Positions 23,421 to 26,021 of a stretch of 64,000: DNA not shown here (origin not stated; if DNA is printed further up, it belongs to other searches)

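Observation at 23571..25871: Beta-class SPPY DNA methyltransferase carrying a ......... intein; second intein in 64 kb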

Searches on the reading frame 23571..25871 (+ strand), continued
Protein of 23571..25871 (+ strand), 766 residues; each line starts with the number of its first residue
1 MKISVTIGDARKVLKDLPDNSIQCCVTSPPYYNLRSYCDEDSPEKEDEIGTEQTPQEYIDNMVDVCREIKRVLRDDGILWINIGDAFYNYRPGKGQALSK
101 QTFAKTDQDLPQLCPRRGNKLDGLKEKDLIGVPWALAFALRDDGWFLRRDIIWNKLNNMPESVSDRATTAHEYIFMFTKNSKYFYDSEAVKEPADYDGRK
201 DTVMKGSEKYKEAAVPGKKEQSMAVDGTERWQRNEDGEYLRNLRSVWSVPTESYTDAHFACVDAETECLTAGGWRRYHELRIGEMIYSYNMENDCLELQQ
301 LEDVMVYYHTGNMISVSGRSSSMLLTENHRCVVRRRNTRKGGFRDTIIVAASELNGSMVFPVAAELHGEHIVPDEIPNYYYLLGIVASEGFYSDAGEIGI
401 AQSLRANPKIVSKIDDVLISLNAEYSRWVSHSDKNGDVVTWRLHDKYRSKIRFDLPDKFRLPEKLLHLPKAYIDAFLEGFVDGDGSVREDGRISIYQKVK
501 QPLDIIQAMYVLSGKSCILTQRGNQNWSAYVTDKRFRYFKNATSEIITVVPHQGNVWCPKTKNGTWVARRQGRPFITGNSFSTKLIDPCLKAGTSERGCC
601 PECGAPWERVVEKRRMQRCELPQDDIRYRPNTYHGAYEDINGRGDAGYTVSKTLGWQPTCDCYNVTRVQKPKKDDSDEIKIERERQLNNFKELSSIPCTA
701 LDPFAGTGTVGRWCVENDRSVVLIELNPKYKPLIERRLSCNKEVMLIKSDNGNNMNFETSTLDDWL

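Call 17: find_homologous_proteins(query=window:23571-25871:+, max_evalue=0.00001)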
Query window:23571-25871:+ (766 aa): 2704 proteins with E <= 0.00001 among 8000 candidates; the best 120 are listed.
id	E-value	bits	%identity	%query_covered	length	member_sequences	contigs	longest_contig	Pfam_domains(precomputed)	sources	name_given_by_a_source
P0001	0.0e+0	1817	100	100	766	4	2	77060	PF01555.25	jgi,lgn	jgi:DNA modification methylase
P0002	6.8e-275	932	85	36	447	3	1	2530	PF01555.25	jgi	jgi:DNA modification methylase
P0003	1.2e-178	614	42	96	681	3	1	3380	PF01555.25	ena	-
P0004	5.6e-175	602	40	91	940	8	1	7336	PF01555.25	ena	-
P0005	7.9e-153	528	38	96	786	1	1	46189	PF01555.25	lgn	-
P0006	5.4e-151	522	43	78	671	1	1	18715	PF14528.12,PF01555.25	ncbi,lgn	-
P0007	6.6e-146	506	39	92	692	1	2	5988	PF01555.25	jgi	-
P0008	1.7e-138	481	36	96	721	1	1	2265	PF14528.12,PF01555.25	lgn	-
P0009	2.8e-136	474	39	77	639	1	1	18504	PF14528.12,PF01555.25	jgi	jgi:DNA modification methylase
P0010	1.9e-134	468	35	95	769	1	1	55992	PF14528.12,PF01555.25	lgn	-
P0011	3.4e-134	467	38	76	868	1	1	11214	PF01555.25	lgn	-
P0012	5.7e-134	466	50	48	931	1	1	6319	PF01555.25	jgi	-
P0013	2.2e-133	464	37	98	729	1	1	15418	PF01555.25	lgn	-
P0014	2.3e-130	454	37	95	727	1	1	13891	PF01555.25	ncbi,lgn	-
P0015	2.8e-128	447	36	96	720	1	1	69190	PF01555.25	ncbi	-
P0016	1.6e-127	445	36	96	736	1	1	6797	PF01555.25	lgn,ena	-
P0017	2.5e-127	444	36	97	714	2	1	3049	PF14528.12,PF01555.25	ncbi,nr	ncbi:MAG TPA: DNA methyltransferase [Candidatus Paceibacterota bacterium]|nr:DNA methyltransferase [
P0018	3.4e-125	437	37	81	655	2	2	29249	PF01555.25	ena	-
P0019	5.5e-124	433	34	90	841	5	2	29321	PF14528.12,PF01555.25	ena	-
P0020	9.6e-123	429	35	96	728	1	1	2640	PF14528.12,PF01555.25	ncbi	-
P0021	5.8e-121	423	36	94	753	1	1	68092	PF14528.12,PF01555.25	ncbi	-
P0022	2.0e-119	418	37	79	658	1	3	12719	PF01555.25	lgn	-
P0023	4.1e-119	417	55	35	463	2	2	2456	PF01555.25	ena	-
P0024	2.4e-118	414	37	91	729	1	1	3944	PF01555.25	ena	-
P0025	7.3e-117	410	34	96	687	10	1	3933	PF14528.12,PF01555.25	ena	-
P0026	3.0e-115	404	35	78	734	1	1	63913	PF14528.12,PF01555.25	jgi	jgi:DNA modification methylase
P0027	5.5e-115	403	38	75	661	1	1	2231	PF01555.25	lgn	-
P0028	7.4e-114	400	33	72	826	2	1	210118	PF14528.12,PF01555.25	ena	-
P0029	1.3e-110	389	52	36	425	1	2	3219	PF01555.25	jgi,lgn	-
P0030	1.7e-110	388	33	97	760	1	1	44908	PF14528.12,PF01555.25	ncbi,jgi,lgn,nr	ncbi:MAG: site-specific DNA-methyltransferase [Methanoregula sp.]|jgi:DNA modification methylase|nr:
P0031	1.1e-109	386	34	79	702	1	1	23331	PF01555.25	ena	-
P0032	6.9e-109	383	36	77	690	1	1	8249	PF01555.25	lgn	-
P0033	3.5e-108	381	35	90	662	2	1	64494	PF01555.25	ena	-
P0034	3.6e-108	381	31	96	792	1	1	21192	PF01555.25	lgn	-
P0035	9.5e-108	379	38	77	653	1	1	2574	PF01555.25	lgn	-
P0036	1.9e-107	378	46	35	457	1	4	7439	PF01555.25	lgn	-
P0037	4.3e-106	374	36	78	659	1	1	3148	PF14528.12,PF01555.25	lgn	-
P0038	6.8e-105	370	35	57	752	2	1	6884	PF01555.25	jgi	-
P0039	2.3e-103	365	31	90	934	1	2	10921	PF14528.12,PF01555.25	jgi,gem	-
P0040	8.8e-103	363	34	91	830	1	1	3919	PF01555.25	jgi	jgi:DNA modification methylase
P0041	1.7e-102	362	36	58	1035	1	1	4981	PF14528.12,PF14890.12,PF01555.25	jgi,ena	-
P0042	2.5e-102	361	34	77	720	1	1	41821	PF14528.12,PF01555.25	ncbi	-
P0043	1.1e-101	359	53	36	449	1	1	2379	PF01555.25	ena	-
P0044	2.3e-101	358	35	63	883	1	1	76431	PF01555.25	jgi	jgi:DNA modification methylase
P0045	4.0e-101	357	41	34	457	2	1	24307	PF01555.25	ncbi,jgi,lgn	jgi:DNA modification methylase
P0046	1.6e-100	355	38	35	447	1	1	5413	PF01555.25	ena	-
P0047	3.0e-100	355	36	79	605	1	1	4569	PF14528.12,PF01555.25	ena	-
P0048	6.4e-100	353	30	96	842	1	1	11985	PF01555.25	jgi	jgi:DNA modification methylase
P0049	1.0e-99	353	39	36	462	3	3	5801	PF01555.25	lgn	-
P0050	9.9e-98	346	40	36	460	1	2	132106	PF01555.25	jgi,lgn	jgi:DNA modification methylase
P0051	1.1e-97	346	32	75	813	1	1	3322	PF01555.25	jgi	jgi:DNA modification methylase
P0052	3.4e-97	344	41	34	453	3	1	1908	PF01555.25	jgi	jgi:DNA modification methylase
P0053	8.6e-97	343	44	36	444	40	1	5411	PF01555.25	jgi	jgi:DNA modification methylase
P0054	1.0e-96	343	46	36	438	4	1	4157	PF01555.25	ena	-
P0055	1.2e-95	339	31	58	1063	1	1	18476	PF14528.12,PF14890.12,PF01555.25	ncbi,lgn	-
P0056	1.2e-95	339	41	29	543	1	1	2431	PF01555.25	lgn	-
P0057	3.3e-95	338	33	89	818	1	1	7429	PF01555.25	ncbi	-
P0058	1.3e-92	329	36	35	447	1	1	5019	PF01555.25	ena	-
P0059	4.2e-92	328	32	81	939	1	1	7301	PF01555.25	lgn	-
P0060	6.6e-92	327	38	35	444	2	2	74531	PF01555.25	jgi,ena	-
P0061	1.0e-91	326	39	35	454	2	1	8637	PF01555.25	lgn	-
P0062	1.1e-91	326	38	36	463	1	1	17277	PF01555.25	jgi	jgi:DNA modification methylase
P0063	4.3e-91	324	39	36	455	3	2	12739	PF01555.25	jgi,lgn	jgi:DNA modification methylase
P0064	6.4e-91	324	30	96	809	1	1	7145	PF01555.25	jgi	jgi:DNA modification methylase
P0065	7.1e-91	324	38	36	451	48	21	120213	PF01555.25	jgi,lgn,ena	jgi:DNA modification methylase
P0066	9.5e-91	323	46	36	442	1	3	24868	PF01555.25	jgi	jgi:DNA modification methylase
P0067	1.1e-90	323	46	36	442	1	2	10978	PF01555.25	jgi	jgi:DNA modification methylase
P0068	1.5e-90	323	46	36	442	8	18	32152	PF01555.25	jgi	jgi:DNA modification methylase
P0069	3.3e-90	321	45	36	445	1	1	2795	PF01555.25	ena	-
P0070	3.7e-90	321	43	35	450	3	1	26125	PF01555.25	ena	-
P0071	5.7e-90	321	41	35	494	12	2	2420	PF01555.25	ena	-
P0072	1.1e-89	320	42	24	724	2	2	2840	PF14890.12,PF01555.25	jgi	-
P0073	2.3e-89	319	41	33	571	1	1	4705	PF01555.25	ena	-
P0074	3.3e-89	318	37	35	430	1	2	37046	PF01555.25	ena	-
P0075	8.4e-89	317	37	35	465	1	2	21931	PF01555.25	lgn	-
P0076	2.2e-88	315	45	36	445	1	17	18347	PF01555.25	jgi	jgi:DNA modification methylase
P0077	2.7e-88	315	41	35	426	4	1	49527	PF01555.25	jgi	jgi:DNA modification methylase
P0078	2.8e-88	315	48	33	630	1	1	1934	PF01555.25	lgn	-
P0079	6.4e-88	314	42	35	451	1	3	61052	PF01555.25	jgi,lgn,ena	-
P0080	6.9e-88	314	36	35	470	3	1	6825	PF01555.25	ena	-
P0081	7.8e-88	314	39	35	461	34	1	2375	PF01555.25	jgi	-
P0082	1.1e-87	313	32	74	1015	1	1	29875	PF01555.25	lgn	-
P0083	1.1e-87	313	38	35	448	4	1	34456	PF01555.25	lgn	-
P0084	1.4e-87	313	31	97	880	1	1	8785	PF01555.25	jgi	-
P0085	2.8e-87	312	38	35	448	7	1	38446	PF01555.25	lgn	-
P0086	3.6e-87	311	38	35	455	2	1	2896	PF01555.25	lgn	-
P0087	4.2e-87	311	44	35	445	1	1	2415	PF01555.25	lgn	-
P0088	9.1e-87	310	44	36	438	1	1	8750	PF01555.25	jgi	jgi:DNA modification methylase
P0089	1.1e-86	310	43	36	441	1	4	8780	PF01555.25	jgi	jgi:DNA modification methylase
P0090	1.2e-86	310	45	36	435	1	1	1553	PF01555.25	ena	-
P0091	1.2e-86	310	45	36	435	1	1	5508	PF01555.25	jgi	jgi:DNA modification methylase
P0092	1.2e-86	310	45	36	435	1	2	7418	PF01555.25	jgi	jgi:DNA modification methylase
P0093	1.4e-86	309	43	36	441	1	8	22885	PF01555.25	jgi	jgi:DNA modification methylase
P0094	1.4e-86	309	45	36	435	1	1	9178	PF01555.25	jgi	jgi:DNA modification methylase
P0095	1.6e-86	309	45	36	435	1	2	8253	PF01555.25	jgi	jgi:DNA modification methylase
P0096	1.7e-86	309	43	36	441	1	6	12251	PF01555.25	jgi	jgi:DNA modification methylase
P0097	1.8e-86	309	45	36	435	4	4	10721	PF01555.25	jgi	jgi:DNA modification methylase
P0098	1.8e-86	309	43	36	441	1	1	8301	PF01555.25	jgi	jgi:DNA modification methylase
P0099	1.8e-86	309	39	33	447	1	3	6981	PF13847.13,PF08241.19,PF01555.25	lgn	-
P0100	2.2e-86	309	38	36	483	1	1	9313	PF01555.25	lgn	-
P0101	2.5e-86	309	45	36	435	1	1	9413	PF01555.25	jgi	jgi:DNA modification methylase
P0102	2.8e-86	308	43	36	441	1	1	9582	PF01555.25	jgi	jgi:DNA modification methylase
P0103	2.8e-86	308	36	33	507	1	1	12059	PF01555.25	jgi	jgi:DNA modification methylase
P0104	3.2e-86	308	43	36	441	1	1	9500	PF01555.25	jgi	jgi:DNA modification methylase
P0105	3.3e-86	308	43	36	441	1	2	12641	PF01555.25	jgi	jgi:DNA modification methylase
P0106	4.0e-86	308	42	36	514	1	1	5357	PF01555.25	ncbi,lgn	-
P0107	5.5e-86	307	35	76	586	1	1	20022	PF14528.12,PF01555.25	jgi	jgi:hypothetical protein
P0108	5.7e-86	307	44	36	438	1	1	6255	PF01555.25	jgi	jgi:DNA modification methylase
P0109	6.3e-86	307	45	36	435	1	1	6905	PF01555.25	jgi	jgi:DNA modification methylase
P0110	9.1e-86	307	44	36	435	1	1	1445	PF01555.25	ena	-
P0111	1.6e-85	306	43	36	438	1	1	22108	PF01555.25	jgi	jgi:DNA modification methylase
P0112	1.9e-85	306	43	35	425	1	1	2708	PF01555.25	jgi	jgi:DNA modification methylase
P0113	3.1e-85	305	34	35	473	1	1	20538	PF01555.25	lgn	-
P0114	3.6e-85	305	39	35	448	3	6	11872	PF01555.25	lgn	-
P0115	3.9e-85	305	41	24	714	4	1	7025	PF01555.25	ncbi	-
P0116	5.5e-85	304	42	32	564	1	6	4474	PF01555.25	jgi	jgi:DNA modification methylase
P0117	8.1e-85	304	42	36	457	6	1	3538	PF01555.25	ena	-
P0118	9.4e-85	303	42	36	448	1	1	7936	PF01555.25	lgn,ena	-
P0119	1.5e-84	303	47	38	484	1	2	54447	PF01555.25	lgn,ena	-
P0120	1.8e-84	302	39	35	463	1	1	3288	PF01555.25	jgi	-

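Call 33: find_encoding_contigs(protein=P0001, flank=10000, max_places=4)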
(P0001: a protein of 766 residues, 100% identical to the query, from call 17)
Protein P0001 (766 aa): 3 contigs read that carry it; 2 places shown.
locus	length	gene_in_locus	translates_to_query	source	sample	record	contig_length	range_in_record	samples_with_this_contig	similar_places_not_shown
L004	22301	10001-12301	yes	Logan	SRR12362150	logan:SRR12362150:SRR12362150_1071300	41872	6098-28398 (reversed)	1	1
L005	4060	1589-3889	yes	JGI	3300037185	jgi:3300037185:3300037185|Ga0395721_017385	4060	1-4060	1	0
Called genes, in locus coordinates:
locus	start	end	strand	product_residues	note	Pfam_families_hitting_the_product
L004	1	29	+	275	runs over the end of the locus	-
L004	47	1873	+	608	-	PF04055:Radical_SAM (faint), PF07591:PT-HINT (weak), PF14890:Intein_splicing (weak)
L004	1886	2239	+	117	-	-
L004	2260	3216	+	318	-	PF02272:DHHA1 (weak)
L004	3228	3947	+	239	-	PF02223:Thymidylate_kin, PF13521:AAA_28 (weak)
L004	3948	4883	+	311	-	-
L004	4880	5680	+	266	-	PF05265:DUF723 (faint)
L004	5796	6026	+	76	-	-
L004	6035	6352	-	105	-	-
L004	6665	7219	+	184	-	-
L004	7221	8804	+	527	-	PF01145:Band_7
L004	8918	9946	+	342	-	PF12705:PDDEXK_1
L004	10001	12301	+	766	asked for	PF01555:N6_N4_Mtase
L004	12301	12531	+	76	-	-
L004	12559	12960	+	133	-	-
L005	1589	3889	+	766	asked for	PF01555:N6_N4_Mtase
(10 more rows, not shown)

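Call 34: find_encoding_contigs(protein=P0002, flank=5000, max_places=4)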
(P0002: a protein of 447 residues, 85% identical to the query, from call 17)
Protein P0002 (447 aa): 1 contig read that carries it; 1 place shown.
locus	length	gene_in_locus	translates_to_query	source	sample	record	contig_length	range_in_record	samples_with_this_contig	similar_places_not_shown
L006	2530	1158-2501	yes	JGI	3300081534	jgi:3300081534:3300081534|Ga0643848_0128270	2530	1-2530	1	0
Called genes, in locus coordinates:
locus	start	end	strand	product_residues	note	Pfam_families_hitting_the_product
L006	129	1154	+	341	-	PF12705:PDDEXK_1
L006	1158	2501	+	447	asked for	PF01555:N6_N4_Mtase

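Call 78: search_solved_structures(query=P0002, max_evalue=0.001, show_alignments=3)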
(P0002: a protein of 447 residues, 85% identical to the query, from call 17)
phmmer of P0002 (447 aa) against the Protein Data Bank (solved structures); distinct sequences matched with E-value up to 0.001: 11.
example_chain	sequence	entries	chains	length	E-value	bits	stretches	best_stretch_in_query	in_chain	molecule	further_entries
2zie_A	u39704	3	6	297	7.1e-15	57.9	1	5-87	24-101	Putative modification methylase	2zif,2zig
6pbd_A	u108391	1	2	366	2.5e-09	39.6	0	136-192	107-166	Modification methylase CcrMI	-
1eg2_A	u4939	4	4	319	6.8e-09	38.2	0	139-208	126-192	MODIFICATION METHYLASE RSRI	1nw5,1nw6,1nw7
1nw8_A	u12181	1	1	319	8.1e-09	38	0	139-208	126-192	MODIFICATION METHYLASE RSRI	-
8s9m_A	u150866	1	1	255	1.1e-06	31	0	8-86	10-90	DNA cytosine-N4 methyltransferase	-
8s9n_A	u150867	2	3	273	1.5e-06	30.5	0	8-86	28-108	DNA cytosine-N4 methyltransferase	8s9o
9c3u_A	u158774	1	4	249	1.2e-05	27.5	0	357-418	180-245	Methyltransferase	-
8urk_A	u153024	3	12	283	1.8e-05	26.9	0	357-418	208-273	Methyltransferase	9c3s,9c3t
1boo_A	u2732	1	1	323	7.9e-05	24.8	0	4-92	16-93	PROTEIN (N-4 CYTOSINE-SPECIFIC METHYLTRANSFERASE PVU II)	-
5hek_A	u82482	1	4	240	0.00072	21.6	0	365-419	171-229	Adenine specific DNA methyltransferase (DpnA)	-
5hfj_A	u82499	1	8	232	0.00079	21.5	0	365-419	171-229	Adenine specific DNA methyltransferase (DpnA)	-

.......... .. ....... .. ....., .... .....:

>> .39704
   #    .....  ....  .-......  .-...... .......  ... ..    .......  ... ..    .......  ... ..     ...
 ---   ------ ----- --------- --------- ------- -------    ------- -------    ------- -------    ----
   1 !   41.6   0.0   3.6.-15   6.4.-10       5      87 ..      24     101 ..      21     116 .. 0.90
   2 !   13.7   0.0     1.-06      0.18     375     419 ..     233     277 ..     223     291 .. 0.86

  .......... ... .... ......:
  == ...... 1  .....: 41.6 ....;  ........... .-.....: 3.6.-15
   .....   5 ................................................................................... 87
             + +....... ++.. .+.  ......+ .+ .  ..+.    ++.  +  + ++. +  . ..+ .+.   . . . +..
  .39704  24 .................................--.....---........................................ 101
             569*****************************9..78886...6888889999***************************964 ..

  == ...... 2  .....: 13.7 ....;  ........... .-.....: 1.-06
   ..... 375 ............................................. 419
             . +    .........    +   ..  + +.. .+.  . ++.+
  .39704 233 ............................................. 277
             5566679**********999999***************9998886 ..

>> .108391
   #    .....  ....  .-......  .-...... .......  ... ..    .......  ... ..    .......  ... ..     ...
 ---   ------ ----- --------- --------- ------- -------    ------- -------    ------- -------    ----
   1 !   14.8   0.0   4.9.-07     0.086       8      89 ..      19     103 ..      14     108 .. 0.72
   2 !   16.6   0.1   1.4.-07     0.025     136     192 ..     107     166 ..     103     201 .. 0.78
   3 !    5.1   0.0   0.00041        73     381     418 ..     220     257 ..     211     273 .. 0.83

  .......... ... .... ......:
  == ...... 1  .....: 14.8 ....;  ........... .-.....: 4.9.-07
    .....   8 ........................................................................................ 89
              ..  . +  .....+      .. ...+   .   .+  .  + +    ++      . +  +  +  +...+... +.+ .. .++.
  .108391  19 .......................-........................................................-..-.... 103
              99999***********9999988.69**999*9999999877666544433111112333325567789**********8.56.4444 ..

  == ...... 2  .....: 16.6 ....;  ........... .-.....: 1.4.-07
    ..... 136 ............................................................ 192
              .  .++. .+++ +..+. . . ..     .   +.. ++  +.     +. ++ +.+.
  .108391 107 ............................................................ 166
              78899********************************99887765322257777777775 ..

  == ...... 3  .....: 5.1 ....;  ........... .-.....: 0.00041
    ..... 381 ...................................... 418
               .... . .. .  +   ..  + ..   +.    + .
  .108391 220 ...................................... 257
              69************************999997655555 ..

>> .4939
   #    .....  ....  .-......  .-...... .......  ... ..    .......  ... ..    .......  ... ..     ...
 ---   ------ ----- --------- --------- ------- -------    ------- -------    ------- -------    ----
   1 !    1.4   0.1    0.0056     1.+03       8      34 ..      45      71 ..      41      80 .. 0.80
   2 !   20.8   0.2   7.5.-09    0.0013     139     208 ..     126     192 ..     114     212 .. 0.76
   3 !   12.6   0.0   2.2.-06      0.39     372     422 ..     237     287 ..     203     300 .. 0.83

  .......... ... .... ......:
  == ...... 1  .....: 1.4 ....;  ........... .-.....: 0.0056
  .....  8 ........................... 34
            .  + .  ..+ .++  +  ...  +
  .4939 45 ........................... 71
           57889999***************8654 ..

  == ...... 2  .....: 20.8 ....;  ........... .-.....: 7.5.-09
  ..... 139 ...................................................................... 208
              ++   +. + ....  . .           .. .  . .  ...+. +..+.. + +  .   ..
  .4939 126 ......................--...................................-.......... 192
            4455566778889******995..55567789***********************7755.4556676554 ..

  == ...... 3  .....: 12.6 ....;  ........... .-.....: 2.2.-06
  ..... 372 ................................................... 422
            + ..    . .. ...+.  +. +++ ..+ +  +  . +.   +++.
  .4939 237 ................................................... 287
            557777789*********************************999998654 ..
